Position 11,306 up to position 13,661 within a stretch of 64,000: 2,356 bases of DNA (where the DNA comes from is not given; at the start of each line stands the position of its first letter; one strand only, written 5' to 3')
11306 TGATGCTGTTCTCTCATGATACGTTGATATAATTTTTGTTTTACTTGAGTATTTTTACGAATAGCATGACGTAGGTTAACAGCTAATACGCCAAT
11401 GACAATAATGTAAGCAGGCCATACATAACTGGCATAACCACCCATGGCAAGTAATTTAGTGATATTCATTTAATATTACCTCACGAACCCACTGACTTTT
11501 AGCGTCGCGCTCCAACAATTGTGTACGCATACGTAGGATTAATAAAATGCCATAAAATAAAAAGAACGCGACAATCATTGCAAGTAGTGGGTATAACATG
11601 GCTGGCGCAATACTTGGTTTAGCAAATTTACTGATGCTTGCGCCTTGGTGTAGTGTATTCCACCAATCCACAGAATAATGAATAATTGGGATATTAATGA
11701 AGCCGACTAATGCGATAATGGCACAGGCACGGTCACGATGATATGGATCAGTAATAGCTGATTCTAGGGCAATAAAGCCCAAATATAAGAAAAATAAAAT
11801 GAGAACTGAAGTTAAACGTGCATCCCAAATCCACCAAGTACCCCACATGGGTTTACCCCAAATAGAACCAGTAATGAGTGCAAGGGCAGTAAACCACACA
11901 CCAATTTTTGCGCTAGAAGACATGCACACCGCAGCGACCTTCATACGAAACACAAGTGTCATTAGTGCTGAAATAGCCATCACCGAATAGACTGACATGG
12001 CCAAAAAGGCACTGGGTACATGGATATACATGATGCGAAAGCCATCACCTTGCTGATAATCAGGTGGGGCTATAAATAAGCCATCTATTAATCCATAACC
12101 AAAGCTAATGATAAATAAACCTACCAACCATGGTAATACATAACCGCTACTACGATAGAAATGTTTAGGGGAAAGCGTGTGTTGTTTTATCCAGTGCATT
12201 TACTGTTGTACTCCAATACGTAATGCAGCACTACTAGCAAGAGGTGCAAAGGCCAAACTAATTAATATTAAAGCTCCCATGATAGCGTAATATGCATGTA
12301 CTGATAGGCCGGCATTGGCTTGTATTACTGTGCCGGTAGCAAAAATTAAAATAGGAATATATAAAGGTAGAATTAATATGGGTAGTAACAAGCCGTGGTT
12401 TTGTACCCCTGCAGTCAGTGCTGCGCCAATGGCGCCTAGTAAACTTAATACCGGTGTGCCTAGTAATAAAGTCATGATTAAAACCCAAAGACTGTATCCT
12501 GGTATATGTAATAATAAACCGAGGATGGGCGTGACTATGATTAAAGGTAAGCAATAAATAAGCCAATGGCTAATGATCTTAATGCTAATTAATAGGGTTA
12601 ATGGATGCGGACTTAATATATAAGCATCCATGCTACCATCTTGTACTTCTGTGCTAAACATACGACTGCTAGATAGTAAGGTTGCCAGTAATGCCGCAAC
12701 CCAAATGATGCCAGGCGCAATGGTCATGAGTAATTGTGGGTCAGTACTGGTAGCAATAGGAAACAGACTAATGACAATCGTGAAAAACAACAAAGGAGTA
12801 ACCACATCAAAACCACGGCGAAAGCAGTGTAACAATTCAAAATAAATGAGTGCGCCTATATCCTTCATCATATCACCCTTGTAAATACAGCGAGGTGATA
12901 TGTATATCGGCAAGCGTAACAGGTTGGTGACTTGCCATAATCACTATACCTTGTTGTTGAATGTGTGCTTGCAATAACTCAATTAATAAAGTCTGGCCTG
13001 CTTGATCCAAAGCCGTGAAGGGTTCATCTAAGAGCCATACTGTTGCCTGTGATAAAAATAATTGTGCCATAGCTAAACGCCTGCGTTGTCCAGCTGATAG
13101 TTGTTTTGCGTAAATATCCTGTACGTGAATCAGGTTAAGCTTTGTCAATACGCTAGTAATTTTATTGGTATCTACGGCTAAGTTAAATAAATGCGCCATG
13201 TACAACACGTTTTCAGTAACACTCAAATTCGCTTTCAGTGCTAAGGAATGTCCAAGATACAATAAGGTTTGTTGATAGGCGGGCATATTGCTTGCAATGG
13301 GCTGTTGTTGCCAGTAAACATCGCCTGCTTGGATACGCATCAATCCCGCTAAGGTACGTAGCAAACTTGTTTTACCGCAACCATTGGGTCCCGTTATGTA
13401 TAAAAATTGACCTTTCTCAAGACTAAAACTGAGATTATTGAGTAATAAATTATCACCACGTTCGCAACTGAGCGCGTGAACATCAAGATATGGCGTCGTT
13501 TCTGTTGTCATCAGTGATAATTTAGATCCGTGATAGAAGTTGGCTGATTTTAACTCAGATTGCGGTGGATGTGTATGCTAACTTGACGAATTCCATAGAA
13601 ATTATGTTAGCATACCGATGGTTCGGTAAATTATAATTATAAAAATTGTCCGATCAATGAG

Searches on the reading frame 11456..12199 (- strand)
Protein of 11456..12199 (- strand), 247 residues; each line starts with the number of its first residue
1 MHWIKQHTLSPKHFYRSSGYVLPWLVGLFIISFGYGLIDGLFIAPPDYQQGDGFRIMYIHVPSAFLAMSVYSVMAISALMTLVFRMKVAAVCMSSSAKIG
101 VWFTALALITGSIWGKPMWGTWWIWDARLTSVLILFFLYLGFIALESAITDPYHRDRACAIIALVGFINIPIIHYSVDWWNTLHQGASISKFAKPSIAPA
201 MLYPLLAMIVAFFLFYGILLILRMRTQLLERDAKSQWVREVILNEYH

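Call 41: search_protein_families(library=pfam, proteins=[window:11456-12199:-], max_evalue=0.001)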
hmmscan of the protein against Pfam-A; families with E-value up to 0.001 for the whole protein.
window:11456-12199:- (247 aa): 1 family
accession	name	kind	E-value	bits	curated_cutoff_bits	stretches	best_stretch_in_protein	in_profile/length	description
PF01578.25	Cytochrom_C_asm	-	3.5e-36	125.3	29.9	1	27-184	42-212/212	Cytochrome C assembly protein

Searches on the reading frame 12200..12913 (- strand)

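Call 41: search_protein_families(library=pfam, proteins=[window:12200-12913:-], max_evalue=0.001)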
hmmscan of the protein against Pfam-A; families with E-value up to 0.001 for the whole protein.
window:12200-12913:- (237 aa): 1 family
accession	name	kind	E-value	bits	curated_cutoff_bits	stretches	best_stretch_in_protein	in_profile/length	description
PF03379.19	CcmB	-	5.8e-64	215.9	24.9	1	23-233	5-215/215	CcmB protein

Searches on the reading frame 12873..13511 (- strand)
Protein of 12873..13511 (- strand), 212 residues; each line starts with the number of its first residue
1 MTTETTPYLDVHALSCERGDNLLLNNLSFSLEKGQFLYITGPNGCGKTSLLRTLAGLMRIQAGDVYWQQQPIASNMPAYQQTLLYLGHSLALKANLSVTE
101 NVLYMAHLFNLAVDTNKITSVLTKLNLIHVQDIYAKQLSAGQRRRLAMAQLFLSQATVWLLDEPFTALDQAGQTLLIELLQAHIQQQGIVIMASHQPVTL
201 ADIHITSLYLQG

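Call 41: search_protein_families(library=pfam, proteins=[window:12873-13511:-], max_evalue=0.001)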
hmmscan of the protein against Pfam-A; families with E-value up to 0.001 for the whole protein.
window:12873-13511:- (212 aa): 7 families
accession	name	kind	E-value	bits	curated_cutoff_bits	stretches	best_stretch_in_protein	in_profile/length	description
PF00005.33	ABC_tran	-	2.4e-31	109.6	25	1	24-165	1-136/137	ABC transporter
PF13304.12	AAA_21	-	3e-11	44.4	27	2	39-79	4-47/304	AAA domain, putative AbiEii toxin, Type IV TA system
PF02463.25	SMC_N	-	2.2e-09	37.5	40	1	125-202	124-206/220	RecF/RecN/SMC N terminal domain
PF13191.12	AAA_16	-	2.8e-05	25.1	32.6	1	34-186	24-162/167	AAA ATPase domain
PF01637.24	ATPase_2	-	0.00013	22.3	33.2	1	32-61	18-47/225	ATPase domain predominantly from Archaea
PF13401.12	AAA_22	-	0.00015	22.5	27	1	34-88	5-33/130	AAA domain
PF03215.21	Rad17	-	0.00068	20.1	23.8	0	31-62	42-73/186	Rad17 P-loop domain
